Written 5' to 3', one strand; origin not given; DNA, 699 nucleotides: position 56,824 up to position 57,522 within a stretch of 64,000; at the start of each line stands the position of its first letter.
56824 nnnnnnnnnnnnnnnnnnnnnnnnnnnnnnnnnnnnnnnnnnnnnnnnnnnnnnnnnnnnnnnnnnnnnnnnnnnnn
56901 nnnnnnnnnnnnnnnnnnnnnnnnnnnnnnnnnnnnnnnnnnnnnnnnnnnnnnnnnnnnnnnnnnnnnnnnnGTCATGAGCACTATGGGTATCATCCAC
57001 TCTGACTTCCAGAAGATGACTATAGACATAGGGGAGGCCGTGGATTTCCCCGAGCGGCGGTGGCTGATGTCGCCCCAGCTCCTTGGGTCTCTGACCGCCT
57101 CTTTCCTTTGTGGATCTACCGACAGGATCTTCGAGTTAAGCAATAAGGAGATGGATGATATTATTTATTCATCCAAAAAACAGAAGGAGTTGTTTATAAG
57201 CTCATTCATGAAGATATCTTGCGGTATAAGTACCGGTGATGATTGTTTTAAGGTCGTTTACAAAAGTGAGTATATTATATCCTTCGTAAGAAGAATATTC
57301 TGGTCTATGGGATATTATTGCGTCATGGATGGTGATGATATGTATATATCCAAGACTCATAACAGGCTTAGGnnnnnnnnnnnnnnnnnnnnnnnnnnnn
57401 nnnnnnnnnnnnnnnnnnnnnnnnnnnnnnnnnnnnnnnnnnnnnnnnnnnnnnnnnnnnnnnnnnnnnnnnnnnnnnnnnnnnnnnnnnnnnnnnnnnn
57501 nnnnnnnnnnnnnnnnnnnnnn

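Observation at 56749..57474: Intein splitting the TerL Walker A loop, with class-3-like (Ala1 / Trp-B12 / Cys-F4) signature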

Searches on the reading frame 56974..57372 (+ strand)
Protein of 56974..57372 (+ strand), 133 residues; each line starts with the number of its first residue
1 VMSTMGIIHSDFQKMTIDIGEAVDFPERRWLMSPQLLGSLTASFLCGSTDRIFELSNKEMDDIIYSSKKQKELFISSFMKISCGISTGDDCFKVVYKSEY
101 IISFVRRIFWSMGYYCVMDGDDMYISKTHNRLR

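Call 46: search_solved_structures(query=A4, max_evalue=10, show_alignments=3)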
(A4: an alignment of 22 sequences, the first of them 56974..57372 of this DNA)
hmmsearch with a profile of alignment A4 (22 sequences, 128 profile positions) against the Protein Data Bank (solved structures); distinct sequences matched with E-value up to 10: 11.
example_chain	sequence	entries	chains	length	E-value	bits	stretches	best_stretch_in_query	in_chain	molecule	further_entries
1dq3_A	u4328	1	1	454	0.0031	20.6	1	34-113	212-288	ENDONUCLEASE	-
1um2_A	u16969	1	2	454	0.012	18.8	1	62-114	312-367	ENDONUCLEASE PI-SCEI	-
1dfa_A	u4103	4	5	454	0.012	18.8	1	62-114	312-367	PI-SCEI ENDONUCLEASE | ENDONUCLEASE PI-SCEI | PI-SCEI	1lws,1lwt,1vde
1ef0_A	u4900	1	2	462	0.012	18.8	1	62-114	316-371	PI-SCEI ENDONUCLEASE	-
1jva_A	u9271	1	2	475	0.012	18.7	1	62-114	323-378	VMA1-DERIVED HOMING ENDONUCLEASE X10SSS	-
9cop_A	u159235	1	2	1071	0.032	17.4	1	62-114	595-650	V-type proton ATPase catalytic subunit A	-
2cw7_A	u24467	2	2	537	0.13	15.4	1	47-122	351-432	Endonuclease PI-PkoII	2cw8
2hqm_A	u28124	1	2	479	0.41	13.8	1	70-106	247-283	Glutathione reductase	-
7qsu_A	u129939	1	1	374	0.57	13.3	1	52-115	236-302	V-ATPase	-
7qss_A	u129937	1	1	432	0.78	12.9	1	52-115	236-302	V-type ATP synthase alpha chain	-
8ro0_K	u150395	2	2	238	0.95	12.6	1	9-83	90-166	Pre-mRNA-splicing factor SPF27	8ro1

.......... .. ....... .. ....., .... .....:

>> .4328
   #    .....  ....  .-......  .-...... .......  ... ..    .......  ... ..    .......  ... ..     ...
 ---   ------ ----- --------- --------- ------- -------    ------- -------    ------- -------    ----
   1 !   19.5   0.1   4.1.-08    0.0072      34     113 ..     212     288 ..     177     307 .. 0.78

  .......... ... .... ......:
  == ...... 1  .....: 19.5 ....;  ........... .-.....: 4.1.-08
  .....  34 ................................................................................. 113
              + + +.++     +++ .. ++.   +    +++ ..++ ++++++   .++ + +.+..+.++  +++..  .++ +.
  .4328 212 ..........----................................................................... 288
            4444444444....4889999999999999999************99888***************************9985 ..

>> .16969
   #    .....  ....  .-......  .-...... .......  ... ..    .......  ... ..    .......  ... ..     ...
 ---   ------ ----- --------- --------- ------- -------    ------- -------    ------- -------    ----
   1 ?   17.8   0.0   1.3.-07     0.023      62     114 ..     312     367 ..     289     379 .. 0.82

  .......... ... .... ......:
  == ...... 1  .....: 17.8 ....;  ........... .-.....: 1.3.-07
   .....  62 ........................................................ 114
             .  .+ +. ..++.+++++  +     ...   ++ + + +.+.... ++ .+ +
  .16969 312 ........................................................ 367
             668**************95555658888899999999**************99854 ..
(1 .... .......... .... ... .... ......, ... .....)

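Call 53: predict_structure(alignment_id=A4)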
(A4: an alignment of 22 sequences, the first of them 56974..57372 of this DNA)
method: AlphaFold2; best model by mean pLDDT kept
length: 133 residues; sequences in the alignment: 22
mean_pLDDT: 90.6   pTM: 0.82
mean pLDDT of the five models: 90.6, 90.0, 90.0, 89.2, 89.1
residues with pLDDT >= 90: 93; 70-90: 35; 50-70: 5; < 50: 0
segments of 3 or more residues with pLDDT < 50: none
pLDDT, mean of each block of 10 residues (from residue 1): 86 77 93 96 93 88 96 97 90 94 96 94 88 62
secondary structure, 60 per line:
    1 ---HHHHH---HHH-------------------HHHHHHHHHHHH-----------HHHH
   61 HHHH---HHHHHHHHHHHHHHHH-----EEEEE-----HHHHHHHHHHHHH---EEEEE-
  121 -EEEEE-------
elements in order: H4-8 H34-45 H57-64 H68-83 E89-93 H99-111 E115-119 E122-126

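Call 56: fold_search(model_id=the predicted structure, library=pdb)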
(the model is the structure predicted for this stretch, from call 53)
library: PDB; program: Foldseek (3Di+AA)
matches with E <= 10: 273; with E <= 0.001: 0
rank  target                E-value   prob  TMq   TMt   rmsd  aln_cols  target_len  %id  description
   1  3zh3                  1.3e-01  0.21  0.28  0.11  16.0       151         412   10  crystal structure of S. pneumoniae D39 native MurA1 (released 2013-04-24)
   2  9olq_N                2.3e-01  0.21  0.27  0.29  11.0       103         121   13  Designed allosteric facilitated dissociation switch AS1_K46L_E50W_K172W_E173Y in complex state THE (released 2025-08-20)
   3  7qss                  6.3e-01  0.47  0.37  0.13   5.1        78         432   14  Crystal structure of homing endonuclease-associated TliVMA intein (C1A) (released 2022-03-30)
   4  2cw7                  7.2e-01  0.30  0.32  0.09   3.6        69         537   12  Crystal structure of intein homing endonuclease II (released 2006-04-18)
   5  3zh4                  7.2e-01  0.11  0.29  0.12  16.5       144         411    9  crystal structure of S. pneumoniae Hungary 19A MurA1 in complex with citrate (released 2013-04-24)
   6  3zu6_A                7.6e-01  0.11  0.23  0.14  14.1       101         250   14  The 3-dimensional structure of MpgP from Thermus thermophilus HB27, in complex with the alpha-mannosylglycerate and or (released 2011-10-19)
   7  7qsu                  8.1e-01  0.38  0.36  0.15   4.3        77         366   14  Crystal structure of homing endonuclease-associated TliVMA intein (C1A, d333-339) (released 2022-03-30)
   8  3dou                  8.7e-01  0.07  0.20  0.16   9.4        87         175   14  Crystal structure of methyltransferase involved in cell division from thermoplasma volcanicum gss1 (released 2008-09-02)
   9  5yd0_B                9.2e-01  0.09  0.22  0.12   8.3        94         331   17  Crystal structure of Schlafen 13 (SLFN13) N'-domain (released 2018-03-28)
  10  9fny_B4               9.8e-01  0.06  0.20  0.12  11.3       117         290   10  PF30S-PF30S dimer mediated by aRDF from P. furiosus (Structure I) (released 2025-01-15)
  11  1ef0_B                1.0e+00  0.44  0.37  0.14   3.1        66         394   12  CRYSTAL STRUCTURE OF PI-SCEI MINIPRECURSOR (released 2000-06-07)
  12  4clq_A                1.0e+00  0.09  0.22  0.10   8.7        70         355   16  Structure of Rcl1p - Bms1p complex (released 2014-11-26)
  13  9r9o_SK               1.3e+00  0.12  0.25  0.36   6.5        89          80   12  Yeast 80S with nascent chain in complex with Ssb1-ADP in the S1 state (released 2025-12-24)
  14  3kgd_C                1.3e+00  0.07  0.21  0.10  10.9        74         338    9  Crystal structure of E. coli RNA 3' cyclase (released 2010-04-21)
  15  8k4i                  1.3e+00  0.05  0.21  0.17  15.2       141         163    9  Crystal structure of YajQ STM0435 (released 2024-04-17)
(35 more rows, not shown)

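Call 65: search_protein_families(library=phrogs, proteins=[window:56974-57372:+], max_evalue=0.1)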
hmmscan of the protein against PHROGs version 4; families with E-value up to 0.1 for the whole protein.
window:56974-57372:+ (133 aa): 1 family
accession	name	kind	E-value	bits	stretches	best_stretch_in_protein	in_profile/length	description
phrog_31070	-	unknown function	0.012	16.8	1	55-96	7-46/56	-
